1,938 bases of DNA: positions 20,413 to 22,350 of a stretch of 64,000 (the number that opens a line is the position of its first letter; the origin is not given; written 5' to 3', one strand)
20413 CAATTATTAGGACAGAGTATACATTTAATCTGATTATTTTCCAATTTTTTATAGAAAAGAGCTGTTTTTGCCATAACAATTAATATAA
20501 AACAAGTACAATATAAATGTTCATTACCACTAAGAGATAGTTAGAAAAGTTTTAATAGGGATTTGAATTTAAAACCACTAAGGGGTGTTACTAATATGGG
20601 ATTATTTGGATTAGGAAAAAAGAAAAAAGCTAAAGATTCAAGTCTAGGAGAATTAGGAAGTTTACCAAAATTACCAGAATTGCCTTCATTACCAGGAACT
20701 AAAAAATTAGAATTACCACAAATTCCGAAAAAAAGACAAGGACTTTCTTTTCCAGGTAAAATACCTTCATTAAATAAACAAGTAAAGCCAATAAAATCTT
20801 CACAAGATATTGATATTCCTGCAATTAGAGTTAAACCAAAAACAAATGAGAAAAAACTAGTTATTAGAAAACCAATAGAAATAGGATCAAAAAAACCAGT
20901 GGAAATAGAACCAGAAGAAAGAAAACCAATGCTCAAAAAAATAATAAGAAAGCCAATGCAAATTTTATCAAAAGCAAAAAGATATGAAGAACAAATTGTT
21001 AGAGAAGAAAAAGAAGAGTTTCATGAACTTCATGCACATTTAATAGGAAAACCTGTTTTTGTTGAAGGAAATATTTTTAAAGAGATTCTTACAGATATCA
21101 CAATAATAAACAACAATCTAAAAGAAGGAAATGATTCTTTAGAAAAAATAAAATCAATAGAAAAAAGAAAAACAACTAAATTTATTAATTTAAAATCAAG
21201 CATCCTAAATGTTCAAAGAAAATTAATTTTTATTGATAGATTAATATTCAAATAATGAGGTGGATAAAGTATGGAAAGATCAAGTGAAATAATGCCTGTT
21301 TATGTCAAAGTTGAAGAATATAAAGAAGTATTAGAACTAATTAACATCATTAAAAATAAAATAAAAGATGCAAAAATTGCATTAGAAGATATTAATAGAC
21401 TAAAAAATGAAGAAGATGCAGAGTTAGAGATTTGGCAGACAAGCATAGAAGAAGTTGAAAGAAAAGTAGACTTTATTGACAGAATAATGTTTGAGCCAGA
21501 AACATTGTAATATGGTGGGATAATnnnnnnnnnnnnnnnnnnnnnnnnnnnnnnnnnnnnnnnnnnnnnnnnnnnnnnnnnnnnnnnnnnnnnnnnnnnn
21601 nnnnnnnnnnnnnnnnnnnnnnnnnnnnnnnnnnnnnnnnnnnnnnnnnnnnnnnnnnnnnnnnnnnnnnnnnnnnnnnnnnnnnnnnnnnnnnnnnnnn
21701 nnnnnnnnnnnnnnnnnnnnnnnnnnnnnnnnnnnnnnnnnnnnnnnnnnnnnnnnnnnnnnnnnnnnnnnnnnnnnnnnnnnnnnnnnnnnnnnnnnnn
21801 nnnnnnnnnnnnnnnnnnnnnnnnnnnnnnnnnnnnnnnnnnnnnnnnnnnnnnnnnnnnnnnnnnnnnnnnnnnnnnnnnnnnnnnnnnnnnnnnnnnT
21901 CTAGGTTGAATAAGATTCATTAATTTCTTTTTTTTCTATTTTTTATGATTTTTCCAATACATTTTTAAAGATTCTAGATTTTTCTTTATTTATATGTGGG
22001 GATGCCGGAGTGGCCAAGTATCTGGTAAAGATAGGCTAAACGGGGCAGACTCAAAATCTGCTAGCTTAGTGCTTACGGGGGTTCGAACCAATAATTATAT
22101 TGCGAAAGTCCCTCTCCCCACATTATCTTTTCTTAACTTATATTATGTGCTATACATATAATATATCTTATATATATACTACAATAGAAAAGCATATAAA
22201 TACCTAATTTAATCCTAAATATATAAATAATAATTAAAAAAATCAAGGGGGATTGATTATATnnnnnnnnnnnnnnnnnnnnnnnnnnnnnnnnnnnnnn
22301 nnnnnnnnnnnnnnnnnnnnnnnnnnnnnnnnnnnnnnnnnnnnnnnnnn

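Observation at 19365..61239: Strand-polarised dispersed G-tract element with G-quadruplex-like architecture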

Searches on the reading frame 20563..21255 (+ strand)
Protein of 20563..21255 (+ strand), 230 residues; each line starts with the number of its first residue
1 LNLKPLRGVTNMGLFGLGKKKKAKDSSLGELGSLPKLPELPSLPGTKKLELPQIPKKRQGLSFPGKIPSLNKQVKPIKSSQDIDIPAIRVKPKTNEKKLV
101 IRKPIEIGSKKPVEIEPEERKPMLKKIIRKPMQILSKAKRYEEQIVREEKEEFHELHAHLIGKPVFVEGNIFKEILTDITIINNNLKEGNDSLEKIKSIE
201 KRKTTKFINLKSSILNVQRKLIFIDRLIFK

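Call 36: search_protein_families(library=pfam, proteins=[window:20563-21255:+], max_evalue=0.0001)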
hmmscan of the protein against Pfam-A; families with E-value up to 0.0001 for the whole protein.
window:20563-21255:+ (230 aa): 0 families

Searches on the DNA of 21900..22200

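Call 77: search_rna_families(source=window, start=21900, end=22200, threshold=evalue, max_evalue=1)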
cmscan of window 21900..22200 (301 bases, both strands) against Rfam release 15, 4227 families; matches with E-value up to 1: 0.
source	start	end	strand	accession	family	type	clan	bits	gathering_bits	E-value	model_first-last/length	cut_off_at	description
